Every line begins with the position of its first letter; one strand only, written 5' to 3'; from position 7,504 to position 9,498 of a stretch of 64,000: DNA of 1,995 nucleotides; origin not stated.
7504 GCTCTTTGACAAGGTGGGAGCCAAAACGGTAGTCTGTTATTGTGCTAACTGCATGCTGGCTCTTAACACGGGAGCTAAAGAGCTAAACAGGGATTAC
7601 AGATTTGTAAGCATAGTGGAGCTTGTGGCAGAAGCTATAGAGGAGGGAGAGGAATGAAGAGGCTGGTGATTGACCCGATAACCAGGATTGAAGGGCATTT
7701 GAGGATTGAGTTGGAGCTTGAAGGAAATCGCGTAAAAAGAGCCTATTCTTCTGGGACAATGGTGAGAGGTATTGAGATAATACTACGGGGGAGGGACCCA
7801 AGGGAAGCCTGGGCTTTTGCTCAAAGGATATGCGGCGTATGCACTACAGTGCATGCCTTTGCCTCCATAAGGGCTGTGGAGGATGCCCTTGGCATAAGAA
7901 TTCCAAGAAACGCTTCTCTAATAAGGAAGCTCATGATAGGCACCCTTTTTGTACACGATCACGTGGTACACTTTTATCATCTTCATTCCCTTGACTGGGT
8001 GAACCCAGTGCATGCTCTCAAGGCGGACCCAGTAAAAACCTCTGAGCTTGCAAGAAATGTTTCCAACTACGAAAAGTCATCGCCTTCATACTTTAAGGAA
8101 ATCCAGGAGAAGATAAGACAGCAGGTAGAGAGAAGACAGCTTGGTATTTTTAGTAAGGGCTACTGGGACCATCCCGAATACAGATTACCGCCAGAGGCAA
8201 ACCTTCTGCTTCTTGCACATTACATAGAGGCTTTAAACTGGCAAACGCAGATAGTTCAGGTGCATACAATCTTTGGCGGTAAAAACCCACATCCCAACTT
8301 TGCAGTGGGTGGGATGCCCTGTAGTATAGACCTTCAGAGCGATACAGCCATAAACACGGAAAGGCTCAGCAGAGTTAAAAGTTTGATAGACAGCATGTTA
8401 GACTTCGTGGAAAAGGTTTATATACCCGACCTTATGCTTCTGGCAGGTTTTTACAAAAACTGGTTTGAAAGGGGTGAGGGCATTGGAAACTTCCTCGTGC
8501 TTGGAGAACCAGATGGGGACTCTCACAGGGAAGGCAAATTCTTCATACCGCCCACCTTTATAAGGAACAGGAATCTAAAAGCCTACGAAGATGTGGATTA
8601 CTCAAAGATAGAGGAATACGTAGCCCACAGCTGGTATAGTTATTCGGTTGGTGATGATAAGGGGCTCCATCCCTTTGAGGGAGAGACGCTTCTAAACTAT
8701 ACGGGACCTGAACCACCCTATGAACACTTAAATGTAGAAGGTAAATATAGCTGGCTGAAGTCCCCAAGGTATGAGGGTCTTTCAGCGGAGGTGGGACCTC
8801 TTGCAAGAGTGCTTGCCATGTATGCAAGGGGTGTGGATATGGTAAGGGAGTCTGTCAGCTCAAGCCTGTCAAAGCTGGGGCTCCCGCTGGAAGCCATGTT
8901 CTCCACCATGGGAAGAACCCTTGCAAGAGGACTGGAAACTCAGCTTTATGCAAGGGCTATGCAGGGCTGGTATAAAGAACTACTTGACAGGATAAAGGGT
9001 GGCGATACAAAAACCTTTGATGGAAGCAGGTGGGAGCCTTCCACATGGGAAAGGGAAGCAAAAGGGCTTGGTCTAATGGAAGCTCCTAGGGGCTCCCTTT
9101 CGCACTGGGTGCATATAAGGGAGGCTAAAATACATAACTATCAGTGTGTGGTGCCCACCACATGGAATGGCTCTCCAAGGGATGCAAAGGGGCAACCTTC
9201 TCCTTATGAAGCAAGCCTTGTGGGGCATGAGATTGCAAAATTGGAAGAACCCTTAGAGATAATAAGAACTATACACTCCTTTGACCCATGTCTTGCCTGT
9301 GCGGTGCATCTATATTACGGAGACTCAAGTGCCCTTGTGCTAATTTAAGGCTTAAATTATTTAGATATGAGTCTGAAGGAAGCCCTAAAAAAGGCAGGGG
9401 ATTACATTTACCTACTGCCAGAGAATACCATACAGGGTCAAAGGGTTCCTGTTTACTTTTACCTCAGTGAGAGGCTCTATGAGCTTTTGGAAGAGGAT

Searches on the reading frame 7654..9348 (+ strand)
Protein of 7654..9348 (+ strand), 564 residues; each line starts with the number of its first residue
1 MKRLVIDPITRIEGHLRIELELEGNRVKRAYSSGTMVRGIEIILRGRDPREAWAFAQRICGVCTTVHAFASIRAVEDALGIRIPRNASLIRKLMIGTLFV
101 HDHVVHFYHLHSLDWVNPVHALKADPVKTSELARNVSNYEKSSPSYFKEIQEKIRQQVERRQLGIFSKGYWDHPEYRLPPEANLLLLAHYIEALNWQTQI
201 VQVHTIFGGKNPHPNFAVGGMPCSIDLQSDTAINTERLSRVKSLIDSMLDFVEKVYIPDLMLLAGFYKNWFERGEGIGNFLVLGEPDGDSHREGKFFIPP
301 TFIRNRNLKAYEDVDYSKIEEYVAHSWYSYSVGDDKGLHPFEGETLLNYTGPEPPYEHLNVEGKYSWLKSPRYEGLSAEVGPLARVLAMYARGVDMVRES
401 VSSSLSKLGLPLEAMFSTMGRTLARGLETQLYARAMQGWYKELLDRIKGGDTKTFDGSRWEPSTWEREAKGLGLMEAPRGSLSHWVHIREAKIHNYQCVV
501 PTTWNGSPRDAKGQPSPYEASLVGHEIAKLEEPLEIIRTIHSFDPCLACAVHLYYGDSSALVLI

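Call 70: list_cluster_members(proteins=[window:7654-9348:+, window:3322-4401:+, P0001, P0005, L090:658-2511:+, L095:671-1591:+, L091:7915-8898:+])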
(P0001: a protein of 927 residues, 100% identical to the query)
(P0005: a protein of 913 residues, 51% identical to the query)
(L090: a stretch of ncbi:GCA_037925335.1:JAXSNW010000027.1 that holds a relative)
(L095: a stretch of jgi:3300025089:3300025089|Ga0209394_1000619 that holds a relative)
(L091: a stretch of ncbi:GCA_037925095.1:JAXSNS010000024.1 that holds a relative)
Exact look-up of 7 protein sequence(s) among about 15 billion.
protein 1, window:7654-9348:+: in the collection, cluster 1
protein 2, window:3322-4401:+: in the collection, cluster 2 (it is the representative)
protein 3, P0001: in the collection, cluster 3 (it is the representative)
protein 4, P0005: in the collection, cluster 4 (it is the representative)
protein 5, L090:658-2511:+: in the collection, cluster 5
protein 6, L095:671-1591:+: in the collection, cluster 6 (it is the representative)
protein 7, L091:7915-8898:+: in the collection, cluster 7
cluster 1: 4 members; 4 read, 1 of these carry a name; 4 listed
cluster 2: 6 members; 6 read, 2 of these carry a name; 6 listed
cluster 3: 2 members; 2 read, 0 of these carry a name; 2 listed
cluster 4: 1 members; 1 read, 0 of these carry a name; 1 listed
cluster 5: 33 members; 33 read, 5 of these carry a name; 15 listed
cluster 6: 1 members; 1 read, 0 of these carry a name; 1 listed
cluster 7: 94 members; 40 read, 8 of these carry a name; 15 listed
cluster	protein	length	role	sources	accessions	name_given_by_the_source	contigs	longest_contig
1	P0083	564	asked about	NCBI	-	-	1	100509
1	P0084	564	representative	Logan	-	-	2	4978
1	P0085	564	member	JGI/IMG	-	hydrogenase large subunit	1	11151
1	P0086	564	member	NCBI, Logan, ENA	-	-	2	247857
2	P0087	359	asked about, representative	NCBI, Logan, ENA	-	-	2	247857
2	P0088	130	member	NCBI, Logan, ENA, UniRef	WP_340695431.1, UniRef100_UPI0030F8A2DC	hypothetical protein [Hydrogenobacter thermophilus] | hypothetical protein n=1 Tax=Hydrogenobacter thermophilus TaxID=940 RepID=UPI0030F8A2DC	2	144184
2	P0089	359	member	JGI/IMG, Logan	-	integrase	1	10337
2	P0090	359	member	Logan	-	-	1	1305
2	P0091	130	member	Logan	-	-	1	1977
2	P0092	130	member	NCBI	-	-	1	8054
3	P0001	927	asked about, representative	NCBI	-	-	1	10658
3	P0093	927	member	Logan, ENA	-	-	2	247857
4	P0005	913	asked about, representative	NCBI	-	-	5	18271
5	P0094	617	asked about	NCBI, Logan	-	-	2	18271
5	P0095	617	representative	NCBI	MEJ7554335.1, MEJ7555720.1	MAG: putative nucleotidyltransferase substrate binding domain-containing protein ...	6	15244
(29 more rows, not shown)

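Call 71: find_encoding_contigs(protein=window:7654-9348:+, flank=10000, max_places=3)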
Protein window:7654-9348:+ (564 aa): no gene with exactly this product is on record in the collection.

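Call 73: find_encoding_contigs(protein=P0088, flank=10000, max_places=3)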
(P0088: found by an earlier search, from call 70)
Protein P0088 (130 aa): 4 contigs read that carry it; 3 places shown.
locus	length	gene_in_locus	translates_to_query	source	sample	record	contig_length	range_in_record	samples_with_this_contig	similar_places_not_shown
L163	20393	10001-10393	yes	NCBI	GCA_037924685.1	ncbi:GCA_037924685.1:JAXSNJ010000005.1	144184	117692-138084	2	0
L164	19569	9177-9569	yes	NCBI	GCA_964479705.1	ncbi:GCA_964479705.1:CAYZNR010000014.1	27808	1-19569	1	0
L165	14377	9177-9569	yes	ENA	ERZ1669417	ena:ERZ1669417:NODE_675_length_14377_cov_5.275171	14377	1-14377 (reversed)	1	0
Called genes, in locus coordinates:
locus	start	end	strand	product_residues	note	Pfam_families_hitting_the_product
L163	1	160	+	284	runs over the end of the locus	PF03934:T2SSK, PF12836:HHH_3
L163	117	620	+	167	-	PF02517:Rce1-like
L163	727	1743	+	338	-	PF03150:CCP_MauG, PF00034:Cytochrom_C (faint)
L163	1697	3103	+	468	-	PF00289:Biotin_carb_N, PF02222:ATP-grasp, PF02655:ATP-grasp_3, PF02786:CPSase_L_D2, PF07478:Dala_Dala_lig_C, PF02785:Biotin_carb_C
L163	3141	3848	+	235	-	PF03544:TonB_C (weak)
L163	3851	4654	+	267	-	PF01791:DeoC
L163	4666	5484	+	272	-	PF00106:adh_short, PF13561:adh_short_C2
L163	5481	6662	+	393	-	PF00155:Aminotran_1_2, PF01041:DegT_DnrJ_EryC1 (weak)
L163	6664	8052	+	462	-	PF00474:SSF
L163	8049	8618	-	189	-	PF02441:Flavoprotein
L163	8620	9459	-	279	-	PF00149:Metallophos, PF13277:YmdB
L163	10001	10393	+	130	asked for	-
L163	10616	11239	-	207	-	PF19502:DUF6036 (weak)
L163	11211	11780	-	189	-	-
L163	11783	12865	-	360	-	-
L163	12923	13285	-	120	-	-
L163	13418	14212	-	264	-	PF03988:DUF347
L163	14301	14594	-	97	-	PF03413:PepSY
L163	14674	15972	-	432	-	PF00512:HisKA, PF02518:HATPase_c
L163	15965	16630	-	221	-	PF00072:Response_reg, PF00486:Trans_reg_C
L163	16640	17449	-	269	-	PF02749:QRPTase_N, PF01729:QRPTase_C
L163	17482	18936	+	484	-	PF08323:Glyco_transf_5, PF13439:Glyco_transf_4, PF13579:Glyco_trans_4_4 (weak), PF00534:Glycos_transf_1, PF13692:Glyco_trans_1_4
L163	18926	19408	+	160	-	PF01467:CTP_transf_like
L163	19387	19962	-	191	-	PF11967:RecO_N (weak)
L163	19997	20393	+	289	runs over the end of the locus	PF02569:Pantoate_ligase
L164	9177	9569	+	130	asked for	-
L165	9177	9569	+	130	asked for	-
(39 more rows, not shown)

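Call 93: find_encoding_contigs(protein=P0089, flank=10000, max_places=4)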
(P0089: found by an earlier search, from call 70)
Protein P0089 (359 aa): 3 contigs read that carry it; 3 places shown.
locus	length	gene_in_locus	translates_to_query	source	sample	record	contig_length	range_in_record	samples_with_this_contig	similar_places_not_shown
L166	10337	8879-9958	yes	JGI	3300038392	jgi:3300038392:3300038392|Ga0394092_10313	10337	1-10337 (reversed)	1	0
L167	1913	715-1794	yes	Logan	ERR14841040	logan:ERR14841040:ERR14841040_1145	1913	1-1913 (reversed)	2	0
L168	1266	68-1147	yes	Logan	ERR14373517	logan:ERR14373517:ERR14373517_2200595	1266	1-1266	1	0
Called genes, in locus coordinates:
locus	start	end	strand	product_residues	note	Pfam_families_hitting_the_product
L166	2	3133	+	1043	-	?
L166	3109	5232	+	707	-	-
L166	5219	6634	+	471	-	PF20442:BrxL_N, PF13337:BrxL_ATPase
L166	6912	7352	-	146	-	-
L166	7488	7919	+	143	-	PF01850:PIN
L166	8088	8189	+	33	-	-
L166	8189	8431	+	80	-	-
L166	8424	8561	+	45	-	-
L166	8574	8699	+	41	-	-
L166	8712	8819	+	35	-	-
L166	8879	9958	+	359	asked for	PF14659:Phage_int_SAM_3 (faint), PF24624:Int_N, PF00589:Phage_integrase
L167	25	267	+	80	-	-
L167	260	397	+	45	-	-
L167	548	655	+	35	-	-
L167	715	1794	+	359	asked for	PF14659:Phage_int_SAM_3 (faint), PF24624:Int_N, PF00589:Phage_integrase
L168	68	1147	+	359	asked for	PF14659:Phage_int_SAM_3 (faint), PF24624:Int_N, PF00589:Phage_integrase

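Call 95: search_protein_families(library=padloc, proteins=[L166:2-3133:+, L166:3109-5232:+, L166:5219-6634:+, L166:6912-7352:-, L166:7488-7919:+], max_evalue=0.001)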
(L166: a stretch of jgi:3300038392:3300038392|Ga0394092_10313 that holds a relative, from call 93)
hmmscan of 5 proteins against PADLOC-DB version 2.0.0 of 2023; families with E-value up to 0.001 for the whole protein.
L166:2-3133:+ (1043 aa): 10 families
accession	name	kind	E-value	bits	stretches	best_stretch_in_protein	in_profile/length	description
PDLC02472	BrxC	-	9.7e-81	270.1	1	4-999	81-1089/1123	BrxC-PglY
PDLC02477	BrxC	-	1.1e-69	233.3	1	4-893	84-1007/1419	BrxC-PglY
PDLC02490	BrxC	-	6.5e-49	164.8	2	4-460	80-544/1133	BrxC-PglY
PDLC02475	BrxC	-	1.5e-31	107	1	142-843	230-935/937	BrxC-PglY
PDLC02480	BrxC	-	1.4e-29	100.1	1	140-478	221-559/1389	BrxC-PglY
PDLC02485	BrxC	-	1.7e-20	70.3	1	156-431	239-522/1376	BrxC-PglY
PDLC02781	SspC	-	1.5e-17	60.8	1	148-386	160-418/1104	SspC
PDLC02779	SspC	-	1.7e-13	47.3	1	104-386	125-426/1054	SspC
PDLC02778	SspC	-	9.2e-11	38.2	1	140-439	144-457/1053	SspC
PDLC02777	SspC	-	3.3e-05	20.2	1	278-388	306-419/1097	SspC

L166:3109-5232:+ (707 aa): 4 families
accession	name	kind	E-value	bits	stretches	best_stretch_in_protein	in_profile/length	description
PDLC02546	PglZ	-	3.3e-36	123.2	2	368-703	417-766/769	PglZ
PDLC02542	PglZ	-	1.1e-22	78.1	1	386-705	456-795/797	PglZ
PDLC02560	PglZ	-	8.1e-16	55.3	1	369-608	433-696/798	PglZ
PDLC02544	PglZ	-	4.6e-13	46.4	1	372-606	420-665/772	PglZ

L166:5219-6634:+ (471 aa): 5 families
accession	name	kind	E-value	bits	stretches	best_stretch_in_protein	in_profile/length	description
PDLC02505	BrxL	-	6.2e-192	636.8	1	4-471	2-478/482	BrxL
PDLC02508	BrxL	-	1e-86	289.8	1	4-463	2-460/698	BrxL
PDLC02506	BrxL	-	1.5e-80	269.3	1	3-455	5-457/680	BrxL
PDLC02507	BrxL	-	1.2e-61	207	1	29-463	37-469/482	BrxL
PDLC02509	BrxL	-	2.8e-53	179.3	1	140-455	190-503/535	BrxL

L166:6912-7352:- (146 aa): 0 families

L166:7488-7919:+ (143 aa): 0 families
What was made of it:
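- The cassette is retained in an island whose visible cargo is a BREX defence system (calls 93, 95).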
